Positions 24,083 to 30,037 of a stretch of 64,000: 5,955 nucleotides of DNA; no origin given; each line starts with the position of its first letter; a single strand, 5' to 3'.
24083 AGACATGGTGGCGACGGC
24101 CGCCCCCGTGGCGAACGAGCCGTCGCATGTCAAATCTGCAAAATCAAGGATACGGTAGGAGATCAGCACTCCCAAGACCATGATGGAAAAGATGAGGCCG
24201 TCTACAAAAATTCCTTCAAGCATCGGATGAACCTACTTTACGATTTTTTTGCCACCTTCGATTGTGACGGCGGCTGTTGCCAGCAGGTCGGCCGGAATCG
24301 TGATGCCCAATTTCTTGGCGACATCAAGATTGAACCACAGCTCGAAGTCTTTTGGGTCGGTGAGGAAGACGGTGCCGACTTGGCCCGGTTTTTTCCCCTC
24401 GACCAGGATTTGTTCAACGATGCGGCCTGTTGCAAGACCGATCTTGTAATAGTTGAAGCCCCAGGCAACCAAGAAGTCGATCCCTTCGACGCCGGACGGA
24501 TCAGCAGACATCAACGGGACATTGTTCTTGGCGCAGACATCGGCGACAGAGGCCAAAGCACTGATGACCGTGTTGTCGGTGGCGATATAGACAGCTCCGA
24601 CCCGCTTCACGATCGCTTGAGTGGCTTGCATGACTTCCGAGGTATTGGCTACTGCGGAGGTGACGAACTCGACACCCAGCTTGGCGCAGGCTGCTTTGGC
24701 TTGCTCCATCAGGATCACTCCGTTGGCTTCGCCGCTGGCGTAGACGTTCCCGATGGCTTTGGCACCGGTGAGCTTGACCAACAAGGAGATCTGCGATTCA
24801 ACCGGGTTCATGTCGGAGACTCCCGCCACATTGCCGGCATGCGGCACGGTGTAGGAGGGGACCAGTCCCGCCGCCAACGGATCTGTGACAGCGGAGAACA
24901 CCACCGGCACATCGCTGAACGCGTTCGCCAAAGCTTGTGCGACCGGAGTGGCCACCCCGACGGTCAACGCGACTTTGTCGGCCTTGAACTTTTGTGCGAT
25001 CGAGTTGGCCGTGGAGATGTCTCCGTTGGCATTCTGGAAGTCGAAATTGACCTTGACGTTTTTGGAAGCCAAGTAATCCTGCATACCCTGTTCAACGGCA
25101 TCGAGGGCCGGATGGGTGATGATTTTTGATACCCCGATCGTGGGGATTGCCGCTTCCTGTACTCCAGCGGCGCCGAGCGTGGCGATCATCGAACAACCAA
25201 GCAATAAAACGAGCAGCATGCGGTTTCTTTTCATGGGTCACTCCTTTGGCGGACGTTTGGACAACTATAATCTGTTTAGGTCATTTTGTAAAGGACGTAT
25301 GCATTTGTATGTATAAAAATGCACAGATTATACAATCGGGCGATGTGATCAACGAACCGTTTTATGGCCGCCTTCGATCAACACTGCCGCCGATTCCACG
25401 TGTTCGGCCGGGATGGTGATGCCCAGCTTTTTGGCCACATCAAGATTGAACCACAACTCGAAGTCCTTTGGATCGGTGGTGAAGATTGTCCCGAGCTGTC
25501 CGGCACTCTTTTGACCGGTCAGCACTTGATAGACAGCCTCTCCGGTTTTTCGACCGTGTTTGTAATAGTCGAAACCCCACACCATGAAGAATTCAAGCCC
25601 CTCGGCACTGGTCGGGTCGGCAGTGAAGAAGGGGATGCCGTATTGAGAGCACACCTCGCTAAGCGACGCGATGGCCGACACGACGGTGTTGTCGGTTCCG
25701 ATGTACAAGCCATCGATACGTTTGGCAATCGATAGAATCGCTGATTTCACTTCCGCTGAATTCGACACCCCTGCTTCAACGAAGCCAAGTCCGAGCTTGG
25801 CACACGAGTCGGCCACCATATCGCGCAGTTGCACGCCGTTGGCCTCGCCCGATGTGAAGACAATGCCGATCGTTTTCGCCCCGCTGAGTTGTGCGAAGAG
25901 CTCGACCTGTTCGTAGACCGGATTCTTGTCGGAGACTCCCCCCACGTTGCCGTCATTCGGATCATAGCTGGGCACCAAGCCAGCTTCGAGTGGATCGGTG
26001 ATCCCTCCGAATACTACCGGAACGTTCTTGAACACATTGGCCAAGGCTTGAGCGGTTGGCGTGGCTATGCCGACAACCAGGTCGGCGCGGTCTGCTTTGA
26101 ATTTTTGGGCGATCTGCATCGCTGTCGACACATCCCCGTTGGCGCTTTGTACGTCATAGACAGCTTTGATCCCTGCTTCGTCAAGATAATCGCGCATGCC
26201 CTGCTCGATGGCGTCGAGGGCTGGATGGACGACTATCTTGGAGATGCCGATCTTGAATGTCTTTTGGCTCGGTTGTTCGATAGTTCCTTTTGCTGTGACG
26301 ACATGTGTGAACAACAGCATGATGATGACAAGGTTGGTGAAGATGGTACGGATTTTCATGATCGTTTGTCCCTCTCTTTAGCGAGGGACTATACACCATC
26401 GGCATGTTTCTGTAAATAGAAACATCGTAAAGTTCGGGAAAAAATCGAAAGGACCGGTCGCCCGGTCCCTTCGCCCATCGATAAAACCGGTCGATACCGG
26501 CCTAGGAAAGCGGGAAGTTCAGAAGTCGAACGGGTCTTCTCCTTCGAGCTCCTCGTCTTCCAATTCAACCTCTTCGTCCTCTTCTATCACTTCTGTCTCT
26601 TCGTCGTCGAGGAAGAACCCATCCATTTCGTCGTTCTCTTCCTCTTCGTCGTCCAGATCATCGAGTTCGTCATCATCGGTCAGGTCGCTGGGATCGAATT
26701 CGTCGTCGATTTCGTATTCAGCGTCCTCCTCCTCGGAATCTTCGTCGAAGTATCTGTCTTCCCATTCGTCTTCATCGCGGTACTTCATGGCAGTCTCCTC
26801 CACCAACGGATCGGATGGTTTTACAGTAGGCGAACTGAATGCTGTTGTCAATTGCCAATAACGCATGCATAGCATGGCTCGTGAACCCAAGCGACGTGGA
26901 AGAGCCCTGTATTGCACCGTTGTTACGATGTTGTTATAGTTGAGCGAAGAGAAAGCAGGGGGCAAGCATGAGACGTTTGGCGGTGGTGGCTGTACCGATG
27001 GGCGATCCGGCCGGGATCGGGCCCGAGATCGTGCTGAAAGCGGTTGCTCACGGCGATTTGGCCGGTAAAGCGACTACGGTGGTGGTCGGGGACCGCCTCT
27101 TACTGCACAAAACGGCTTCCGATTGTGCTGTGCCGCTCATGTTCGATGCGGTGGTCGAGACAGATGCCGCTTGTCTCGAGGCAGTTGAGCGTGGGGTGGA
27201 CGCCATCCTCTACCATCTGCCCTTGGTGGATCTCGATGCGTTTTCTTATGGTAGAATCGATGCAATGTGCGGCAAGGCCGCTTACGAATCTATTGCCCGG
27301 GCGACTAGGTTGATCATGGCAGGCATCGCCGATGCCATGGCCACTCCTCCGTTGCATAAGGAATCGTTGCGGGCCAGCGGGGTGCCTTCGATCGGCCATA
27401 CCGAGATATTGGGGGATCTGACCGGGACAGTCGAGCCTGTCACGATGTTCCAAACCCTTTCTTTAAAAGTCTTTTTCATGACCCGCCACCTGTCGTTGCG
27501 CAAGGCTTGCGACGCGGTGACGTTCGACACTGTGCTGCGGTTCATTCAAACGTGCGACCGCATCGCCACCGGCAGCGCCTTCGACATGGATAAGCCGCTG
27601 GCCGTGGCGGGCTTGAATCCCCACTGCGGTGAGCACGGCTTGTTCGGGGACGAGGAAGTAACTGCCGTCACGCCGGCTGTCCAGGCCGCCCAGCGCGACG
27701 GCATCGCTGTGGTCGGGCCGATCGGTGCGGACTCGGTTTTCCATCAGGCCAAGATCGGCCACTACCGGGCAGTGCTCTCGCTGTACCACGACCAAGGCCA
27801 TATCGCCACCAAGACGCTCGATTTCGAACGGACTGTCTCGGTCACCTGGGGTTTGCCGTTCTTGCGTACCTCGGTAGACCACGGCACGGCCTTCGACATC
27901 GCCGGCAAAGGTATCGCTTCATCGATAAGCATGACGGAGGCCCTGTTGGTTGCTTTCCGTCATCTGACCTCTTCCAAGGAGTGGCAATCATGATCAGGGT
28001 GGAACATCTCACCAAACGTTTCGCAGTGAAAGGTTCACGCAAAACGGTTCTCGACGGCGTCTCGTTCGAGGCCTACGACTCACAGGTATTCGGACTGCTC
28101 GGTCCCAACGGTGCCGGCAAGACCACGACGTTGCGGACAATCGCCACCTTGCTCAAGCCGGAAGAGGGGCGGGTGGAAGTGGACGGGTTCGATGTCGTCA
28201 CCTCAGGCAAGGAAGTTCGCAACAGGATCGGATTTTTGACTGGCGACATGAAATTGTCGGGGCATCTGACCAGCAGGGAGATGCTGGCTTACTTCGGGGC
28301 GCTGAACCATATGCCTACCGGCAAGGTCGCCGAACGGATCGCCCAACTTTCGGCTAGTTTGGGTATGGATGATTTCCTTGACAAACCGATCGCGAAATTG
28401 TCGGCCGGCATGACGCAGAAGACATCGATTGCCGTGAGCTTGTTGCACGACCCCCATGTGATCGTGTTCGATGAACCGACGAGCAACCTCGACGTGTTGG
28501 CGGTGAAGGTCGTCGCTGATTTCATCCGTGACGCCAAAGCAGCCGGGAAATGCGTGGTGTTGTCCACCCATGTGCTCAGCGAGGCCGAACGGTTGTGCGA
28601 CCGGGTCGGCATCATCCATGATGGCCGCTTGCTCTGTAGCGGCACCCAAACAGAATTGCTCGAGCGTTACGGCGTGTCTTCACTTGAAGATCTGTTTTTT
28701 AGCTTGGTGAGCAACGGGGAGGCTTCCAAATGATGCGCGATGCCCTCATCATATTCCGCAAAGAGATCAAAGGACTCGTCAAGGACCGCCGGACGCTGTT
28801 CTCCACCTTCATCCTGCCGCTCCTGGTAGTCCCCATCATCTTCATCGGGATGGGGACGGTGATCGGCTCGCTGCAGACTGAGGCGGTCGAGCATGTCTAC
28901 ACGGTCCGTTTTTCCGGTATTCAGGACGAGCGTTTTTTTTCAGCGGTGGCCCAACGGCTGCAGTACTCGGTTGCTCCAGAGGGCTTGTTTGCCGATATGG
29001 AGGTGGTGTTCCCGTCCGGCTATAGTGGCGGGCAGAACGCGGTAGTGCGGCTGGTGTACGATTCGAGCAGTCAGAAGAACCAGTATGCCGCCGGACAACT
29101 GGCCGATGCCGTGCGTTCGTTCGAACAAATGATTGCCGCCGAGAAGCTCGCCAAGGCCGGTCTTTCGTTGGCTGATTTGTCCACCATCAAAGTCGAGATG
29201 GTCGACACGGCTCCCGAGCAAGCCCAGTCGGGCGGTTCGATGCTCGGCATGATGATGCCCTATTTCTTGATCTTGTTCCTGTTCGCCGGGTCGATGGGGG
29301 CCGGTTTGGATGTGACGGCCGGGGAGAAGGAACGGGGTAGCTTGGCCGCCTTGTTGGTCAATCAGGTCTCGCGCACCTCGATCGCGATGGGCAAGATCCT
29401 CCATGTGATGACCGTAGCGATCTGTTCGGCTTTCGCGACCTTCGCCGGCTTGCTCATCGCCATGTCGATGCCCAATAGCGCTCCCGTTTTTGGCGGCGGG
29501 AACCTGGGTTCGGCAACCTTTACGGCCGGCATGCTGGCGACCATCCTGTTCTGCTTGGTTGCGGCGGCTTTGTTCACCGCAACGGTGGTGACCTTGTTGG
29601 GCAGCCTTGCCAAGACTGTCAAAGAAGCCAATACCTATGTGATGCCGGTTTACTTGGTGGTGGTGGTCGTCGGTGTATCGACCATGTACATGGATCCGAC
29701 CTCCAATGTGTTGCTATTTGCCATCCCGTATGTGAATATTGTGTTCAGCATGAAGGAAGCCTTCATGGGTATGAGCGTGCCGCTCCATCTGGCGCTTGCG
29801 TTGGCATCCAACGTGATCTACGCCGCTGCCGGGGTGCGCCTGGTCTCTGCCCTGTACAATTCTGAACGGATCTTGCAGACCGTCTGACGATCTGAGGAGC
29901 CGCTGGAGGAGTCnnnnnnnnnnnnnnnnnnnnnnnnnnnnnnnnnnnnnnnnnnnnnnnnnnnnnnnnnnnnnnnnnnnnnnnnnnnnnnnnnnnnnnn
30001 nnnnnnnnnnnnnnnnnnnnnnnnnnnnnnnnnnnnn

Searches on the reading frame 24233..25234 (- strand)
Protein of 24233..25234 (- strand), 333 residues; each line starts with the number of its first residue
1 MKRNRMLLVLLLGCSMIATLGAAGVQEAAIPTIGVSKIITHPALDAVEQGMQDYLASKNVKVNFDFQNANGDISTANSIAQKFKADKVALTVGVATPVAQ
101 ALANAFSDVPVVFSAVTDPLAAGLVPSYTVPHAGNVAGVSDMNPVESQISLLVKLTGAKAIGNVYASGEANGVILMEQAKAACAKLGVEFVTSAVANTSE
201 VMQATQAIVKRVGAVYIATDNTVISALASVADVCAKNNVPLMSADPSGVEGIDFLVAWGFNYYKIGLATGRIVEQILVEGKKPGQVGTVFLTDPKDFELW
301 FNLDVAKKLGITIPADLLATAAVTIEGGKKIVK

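Call 74: search_protein_families(library=pfam, proteins=[window:24233-25234:-], max_evalue=0.00001)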
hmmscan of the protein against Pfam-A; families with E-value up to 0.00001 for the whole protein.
window:24233-25234:- (333 aa): 1 family
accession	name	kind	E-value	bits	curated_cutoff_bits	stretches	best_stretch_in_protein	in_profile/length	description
PF04392.18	ABC_sub_bind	-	4.9e-65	220.1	25.9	1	33-323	2-291/293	ABC transporter substrate binding protein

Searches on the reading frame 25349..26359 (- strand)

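Call 74: search_protein_families(library=pfam, proteins=[window:25349-26359:-], max_evalue=0.00001)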
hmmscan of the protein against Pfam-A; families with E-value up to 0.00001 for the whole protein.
window:25349-26359:- (336 aa): 2 families
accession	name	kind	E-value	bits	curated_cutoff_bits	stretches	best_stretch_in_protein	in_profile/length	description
PF04392.18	ABC_sub_bind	-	1.5e-66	225.1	25.9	1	36-324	1-289/293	ABC transporter substrate binding protein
PF13407.12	Peripla_BP_4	-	1.8e-07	31.4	35.1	0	45-146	133-238/258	Periplasmic binding protein domain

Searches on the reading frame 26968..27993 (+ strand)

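Call 74: search_protein_families(library=pfam, proteins=[window:26968-27993:+], max_evalue=0.00001)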
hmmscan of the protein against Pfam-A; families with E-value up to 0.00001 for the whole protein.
window:26968-27993:+ (341 aa): 1 family
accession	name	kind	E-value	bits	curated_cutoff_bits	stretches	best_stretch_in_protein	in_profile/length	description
PF04166.17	PdxA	-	2.6e-91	306.4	27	1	35-329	3-286/286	Pyridoxal phosphate biosynthetic protein PdxA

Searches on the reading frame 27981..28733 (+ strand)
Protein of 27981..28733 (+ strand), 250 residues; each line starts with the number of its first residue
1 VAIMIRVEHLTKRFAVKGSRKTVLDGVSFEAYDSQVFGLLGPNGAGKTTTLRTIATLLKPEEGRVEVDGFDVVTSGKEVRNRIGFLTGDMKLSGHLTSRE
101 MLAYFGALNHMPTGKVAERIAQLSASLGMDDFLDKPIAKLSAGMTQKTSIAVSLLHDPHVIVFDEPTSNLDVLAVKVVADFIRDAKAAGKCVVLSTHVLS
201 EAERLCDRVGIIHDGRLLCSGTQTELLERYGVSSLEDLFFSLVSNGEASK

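Call 74: search_protein_families(library=pfam, proteins=[window:27981-28733:+], max_evalue=0.00001)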
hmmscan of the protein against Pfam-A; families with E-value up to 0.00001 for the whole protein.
window:27981-28733:+ (250 aa): 2 families
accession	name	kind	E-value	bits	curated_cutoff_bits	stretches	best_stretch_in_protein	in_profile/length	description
PF00005.33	ABC_tran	-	3.8e-29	102.5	25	1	24-168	1-137/137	ABC transporter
PF13304.12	AAA_21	-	4.8e-10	40.4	27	0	136-197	234-298/304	AAA domain, putative AbiEii toxin, Type IV TA system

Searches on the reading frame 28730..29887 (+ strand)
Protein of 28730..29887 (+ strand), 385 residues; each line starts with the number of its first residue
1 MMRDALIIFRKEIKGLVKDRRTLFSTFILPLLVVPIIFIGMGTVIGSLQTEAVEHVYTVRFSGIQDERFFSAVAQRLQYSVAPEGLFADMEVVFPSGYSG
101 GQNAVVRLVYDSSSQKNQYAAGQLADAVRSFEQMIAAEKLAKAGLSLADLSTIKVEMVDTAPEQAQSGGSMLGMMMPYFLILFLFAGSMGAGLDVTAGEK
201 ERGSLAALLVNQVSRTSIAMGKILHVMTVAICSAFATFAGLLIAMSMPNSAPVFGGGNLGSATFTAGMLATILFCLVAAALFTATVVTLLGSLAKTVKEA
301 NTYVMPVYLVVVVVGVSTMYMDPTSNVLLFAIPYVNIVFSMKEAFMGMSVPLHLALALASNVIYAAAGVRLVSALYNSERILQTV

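Call 3: search_protein_families(library=pfam, proteins=[window:28730-29887:+], max_evalue=0.01)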
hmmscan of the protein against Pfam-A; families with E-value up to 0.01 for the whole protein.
window:28730-29887:+ (385 aa): 2 families
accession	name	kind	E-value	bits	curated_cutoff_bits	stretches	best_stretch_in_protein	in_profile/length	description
PF12679.13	ABC2_membrane_2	-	1.8e-16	60.7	27.2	1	7-368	2-274/283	ABC-2 family transporter protein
PF12698.13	ABC2_membrane_3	-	9.1e-15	55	31.6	1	88-365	79-342/347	ABC-2 family transporter protein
